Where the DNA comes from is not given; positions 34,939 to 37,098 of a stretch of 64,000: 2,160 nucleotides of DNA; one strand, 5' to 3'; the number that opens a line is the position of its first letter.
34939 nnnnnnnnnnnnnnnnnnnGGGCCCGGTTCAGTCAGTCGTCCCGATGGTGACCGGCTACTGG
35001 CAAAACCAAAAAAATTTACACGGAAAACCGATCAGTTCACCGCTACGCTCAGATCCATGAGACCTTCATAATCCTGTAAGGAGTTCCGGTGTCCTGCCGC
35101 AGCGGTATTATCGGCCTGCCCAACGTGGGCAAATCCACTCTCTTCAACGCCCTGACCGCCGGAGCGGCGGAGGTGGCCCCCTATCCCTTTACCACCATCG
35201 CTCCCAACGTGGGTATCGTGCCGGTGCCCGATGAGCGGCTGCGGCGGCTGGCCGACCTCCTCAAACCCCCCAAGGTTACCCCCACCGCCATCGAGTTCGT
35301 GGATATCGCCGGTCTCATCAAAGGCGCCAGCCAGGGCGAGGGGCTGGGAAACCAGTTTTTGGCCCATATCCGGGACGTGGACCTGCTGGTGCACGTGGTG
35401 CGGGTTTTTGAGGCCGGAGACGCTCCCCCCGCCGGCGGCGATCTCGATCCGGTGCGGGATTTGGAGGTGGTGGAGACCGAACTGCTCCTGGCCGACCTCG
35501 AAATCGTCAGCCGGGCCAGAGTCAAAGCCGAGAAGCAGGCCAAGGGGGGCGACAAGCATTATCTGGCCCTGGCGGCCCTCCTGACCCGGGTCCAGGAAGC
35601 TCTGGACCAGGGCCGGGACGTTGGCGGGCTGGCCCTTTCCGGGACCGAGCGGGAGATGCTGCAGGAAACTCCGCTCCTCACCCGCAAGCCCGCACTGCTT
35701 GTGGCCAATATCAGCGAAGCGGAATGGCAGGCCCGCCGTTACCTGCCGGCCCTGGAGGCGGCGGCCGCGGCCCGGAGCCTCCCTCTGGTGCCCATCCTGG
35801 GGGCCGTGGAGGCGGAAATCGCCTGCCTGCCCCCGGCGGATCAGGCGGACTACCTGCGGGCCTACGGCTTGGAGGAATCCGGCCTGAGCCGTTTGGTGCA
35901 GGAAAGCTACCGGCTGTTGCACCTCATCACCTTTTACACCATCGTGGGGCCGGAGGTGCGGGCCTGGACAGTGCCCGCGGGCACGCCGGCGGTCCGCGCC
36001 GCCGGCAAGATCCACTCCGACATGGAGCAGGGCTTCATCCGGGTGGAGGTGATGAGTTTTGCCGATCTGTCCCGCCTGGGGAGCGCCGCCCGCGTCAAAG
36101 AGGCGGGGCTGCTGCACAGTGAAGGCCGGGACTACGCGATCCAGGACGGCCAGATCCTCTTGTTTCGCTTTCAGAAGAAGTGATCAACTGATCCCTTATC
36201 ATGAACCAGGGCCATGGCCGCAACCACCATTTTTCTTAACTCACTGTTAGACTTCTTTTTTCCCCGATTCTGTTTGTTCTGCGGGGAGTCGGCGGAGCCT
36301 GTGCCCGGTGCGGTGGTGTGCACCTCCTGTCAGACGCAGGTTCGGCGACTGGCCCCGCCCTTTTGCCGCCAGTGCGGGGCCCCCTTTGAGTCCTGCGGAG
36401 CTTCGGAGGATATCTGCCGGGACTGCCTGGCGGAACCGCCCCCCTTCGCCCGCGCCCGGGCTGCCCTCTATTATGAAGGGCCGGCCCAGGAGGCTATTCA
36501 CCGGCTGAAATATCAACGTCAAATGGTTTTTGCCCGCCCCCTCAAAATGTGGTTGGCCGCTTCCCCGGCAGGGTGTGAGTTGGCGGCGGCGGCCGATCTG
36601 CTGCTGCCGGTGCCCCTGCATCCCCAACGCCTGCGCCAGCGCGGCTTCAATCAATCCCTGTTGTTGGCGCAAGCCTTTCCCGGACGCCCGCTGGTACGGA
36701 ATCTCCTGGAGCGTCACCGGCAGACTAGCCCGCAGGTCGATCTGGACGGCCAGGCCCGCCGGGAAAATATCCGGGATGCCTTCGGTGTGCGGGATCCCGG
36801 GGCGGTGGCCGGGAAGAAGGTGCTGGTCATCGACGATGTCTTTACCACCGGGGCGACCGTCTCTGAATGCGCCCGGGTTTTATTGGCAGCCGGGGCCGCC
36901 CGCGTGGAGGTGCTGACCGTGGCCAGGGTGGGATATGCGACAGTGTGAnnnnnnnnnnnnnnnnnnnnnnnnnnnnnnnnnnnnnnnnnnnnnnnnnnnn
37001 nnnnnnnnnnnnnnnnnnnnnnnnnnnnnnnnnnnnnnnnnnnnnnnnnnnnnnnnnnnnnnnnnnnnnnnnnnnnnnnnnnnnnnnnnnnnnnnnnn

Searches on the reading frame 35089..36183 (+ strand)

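Call 45: search_protein_families(library=pfam, proteins=[window:35089-36183:+], max_evalue=0.00001)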
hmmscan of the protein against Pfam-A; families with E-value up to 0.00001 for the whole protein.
window:35089-36183:+ (364 aa): 3 families
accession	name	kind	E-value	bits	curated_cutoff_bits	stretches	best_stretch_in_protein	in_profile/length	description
PF06071.19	YchF-GTPase_C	-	4e-30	104.2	27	1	279-361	1-83/84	Protein of unknown function (DUF933)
PF01926.29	MMR_HSR1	-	5.9e-23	81.6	21.9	1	6-107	3-85/113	50S ribosome-binding GTPase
PF02421.24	FeoB_N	-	7.1e-07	29.3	27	1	7-49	5-47/156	Ferrous iron transport protein B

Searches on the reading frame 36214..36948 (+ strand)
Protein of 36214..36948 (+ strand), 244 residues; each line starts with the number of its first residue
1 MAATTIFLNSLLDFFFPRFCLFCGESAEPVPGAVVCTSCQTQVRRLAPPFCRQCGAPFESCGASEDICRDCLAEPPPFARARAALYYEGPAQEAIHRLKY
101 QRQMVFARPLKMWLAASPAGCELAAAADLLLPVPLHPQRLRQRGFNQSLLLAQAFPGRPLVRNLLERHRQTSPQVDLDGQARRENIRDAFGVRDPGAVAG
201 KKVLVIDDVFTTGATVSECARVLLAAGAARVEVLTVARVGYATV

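Call 45: search_protein_families(library=pfam, proteins=[window:36214-36948:+], max_evalue=0.00001)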
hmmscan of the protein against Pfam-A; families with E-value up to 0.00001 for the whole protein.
window:36214-36948:+ (244 aa): 2 families
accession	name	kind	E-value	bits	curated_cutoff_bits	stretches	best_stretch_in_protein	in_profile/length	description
PF18912.6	DZR_2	-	2.1e-11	43.9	27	1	11-72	1-56/56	Double zinc ribbon domain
PF00156.33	Pribosyltran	-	1.3e-07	31.5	26.3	1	182-238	79-125/158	Phosphoribosyl transferase domain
